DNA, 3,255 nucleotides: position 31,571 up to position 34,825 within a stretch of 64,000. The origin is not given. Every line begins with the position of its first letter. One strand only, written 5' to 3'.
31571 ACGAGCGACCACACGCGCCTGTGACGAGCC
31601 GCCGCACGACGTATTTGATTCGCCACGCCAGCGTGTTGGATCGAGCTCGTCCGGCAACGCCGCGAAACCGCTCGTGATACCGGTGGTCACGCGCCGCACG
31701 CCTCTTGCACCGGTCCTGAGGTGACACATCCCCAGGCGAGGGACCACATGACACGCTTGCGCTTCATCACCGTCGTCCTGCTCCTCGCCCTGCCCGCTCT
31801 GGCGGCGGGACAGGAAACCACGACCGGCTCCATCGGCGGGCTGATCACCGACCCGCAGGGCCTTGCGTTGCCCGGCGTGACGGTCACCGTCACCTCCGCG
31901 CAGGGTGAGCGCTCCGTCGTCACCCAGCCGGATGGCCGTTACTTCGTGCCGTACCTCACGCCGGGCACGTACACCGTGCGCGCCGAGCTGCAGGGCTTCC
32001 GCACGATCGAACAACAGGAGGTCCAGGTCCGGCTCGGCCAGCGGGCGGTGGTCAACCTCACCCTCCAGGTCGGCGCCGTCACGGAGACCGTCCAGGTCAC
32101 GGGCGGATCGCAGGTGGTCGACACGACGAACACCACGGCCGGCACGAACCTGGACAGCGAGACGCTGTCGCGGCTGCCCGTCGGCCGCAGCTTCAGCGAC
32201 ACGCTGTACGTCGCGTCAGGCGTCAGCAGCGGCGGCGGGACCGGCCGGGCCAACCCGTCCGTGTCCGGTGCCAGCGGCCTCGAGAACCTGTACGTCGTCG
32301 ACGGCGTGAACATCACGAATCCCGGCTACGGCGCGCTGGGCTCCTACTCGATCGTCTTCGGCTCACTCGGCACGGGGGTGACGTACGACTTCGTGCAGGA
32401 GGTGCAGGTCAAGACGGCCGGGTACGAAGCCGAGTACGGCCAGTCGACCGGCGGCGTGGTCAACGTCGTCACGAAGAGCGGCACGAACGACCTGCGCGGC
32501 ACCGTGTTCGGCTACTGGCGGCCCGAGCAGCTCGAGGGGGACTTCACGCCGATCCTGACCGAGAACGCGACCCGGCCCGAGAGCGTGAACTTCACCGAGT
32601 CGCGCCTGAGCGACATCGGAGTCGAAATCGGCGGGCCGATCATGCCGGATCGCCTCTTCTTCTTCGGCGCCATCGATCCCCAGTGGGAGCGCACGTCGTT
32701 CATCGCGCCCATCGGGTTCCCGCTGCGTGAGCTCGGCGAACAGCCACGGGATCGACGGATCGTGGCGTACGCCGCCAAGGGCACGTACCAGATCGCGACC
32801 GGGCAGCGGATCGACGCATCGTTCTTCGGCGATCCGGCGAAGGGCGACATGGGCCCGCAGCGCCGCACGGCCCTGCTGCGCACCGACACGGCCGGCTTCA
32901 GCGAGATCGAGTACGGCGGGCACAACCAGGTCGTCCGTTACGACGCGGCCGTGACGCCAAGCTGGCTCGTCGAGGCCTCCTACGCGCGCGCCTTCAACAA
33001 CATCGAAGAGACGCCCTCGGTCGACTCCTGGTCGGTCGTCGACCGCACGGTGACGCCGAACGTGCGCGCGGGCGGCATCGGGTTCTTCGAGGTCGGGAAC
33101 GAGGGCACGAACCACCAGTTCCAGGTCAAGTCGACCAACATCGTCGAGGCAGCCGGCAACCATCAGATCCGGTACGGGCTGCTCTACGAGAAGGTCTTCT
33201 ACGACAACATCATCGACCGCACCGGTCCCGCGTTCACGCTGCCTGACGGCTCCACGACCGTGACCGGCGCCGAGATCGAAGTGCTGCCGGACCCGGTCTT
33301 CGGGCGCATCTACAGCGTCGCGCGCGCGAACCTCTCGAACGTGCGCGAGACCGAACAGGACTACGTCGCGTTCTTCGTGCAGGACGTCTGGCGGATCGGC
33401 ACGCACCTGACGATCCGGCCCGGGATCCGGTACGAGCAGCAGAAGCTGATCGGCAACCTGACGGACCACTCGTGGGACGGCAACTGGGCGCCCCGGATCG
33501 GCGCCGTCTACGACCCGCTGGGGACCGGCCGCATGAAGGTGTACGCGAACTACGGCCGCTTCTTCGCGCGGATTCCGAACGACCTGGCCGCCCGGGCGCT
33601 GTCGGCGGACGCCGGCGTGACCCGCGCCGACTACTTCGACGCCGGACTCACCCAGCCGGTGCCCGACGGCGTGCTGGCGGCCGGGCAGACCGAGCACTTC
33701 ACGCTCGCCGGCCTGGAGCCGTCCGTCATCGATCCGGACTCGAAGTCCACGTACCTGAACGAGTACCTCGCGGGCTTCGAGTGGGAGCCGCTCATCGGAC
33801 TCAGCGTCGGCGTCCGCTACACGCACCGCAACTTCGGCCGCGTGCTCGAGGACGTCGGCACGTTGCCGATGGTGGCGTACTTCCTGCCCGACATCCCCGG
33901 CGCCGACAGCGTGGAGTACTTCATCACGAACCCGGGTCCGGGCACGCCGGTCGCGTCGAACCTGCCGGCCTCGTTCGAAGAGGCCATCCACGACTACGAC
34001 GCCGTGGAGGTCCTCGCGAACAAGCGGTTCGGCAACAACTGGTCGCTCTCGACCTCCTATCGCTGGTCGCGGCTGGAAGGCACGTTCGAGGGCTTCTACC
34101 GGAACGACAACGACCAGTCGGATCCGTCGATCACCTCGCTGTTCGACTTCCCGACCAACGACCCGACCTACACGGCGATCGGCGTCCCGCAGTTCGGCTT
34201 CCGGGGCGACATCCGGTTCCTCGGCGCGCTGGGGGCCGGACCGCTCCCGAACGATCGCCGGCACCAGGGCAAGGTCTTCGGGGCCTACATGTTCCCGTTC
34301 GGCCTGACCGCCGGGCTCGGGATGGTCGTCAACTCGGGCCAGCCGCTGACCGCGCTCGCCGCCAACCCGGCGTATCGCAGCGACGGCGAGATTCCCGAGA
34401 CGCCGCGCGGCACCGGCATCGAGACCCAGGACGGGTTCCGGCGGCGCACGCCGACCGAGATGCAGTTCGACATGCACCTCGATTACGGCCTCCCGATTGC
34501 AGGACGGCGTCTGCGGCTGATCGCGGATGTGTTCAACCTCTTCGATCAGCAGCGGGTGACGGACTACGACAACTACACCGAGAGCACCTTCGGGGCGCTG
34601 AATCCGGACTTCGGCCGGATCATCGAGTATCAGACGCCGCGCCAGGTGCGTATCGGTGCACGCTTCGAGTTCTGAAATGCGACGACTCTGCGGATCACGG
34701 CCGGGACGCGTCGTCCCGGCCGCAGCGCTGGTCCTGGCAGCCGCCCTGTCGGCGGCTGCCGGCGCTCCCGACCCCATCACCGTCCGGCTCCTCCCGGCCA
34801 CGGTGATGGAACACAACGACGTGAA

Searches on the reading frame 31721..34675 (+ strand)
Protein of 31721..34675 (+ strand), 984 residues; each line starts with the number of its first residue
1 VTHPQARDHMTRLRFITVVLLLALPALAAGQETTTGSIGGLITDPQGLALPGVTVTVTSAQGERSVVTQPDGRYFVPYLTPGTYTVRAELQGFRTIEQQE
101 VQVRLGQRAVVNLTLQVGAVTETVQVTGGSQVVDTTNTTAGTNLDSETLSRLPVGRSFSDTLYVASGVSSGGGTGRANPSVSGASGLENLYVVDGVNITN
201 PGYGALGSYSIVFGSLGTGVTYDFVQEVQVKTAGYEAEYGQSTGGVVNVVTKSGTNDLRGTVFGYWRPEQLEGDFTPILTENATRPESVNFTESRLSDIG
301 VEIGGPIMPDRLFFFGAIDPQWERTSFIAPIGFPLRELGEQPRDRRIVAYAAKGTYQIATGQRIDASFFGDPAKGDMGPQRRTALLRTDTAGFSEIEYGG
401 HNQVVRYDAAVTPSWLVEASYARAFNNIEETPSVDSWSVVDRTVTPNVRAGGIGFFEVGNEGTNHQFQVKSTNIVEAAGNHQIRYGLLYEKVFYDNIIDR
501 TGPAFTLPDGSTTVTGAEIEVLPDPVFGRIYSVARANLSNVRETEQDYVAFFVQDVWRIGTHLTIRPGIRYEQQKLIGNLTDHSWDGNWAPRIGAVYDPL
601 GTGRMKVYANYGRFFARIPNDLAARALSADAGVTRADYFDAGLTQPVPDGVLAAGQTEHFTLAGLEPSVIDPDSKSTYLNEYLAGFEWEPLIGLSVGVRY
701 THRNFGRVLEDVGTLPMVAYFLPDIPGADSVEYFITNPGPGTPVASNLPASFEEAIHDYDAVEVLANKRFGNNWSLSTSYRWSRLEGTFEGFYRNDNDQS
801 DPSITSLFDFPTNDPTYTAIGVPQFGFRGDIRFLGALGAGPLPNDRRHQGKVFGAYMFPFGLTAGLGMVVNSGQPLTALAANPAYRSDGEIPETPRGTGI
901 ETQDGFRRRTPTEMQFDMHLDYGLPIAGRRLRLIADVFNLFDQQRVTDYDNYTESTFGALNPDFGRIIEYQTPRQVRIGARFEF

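Call 74: search_protein_families(library=pfam, proteins=[window:31721-34675:+], max_evalue=0.0001)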
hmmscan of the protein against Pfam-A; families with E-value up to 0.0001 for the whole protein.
window:31721-34675:+ (984 aa): 4 families
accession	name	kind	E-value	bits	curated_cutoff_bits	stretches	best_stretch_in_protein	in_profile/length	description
PF25183.1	OMP_b-brl_4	-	5.1e-40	138.1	30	3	351-575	158-394/838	Outer membrane beta barrel domain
PF13620.12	CarboxypepD_reg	-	2e-18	67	32.3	1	37-116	1-82/82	Carboxypeptidase regulatory-like domain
PF13715.12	CarbopepD_reg_2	-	6.1e-06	26.6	32.2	1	40-116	3-77/88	CarboxypepD_reg-like domain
PF07715.20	Plug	-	4.2e-05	24.5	23.9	0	141-246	9-107/107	TonB-dependent Receptor Plug Domain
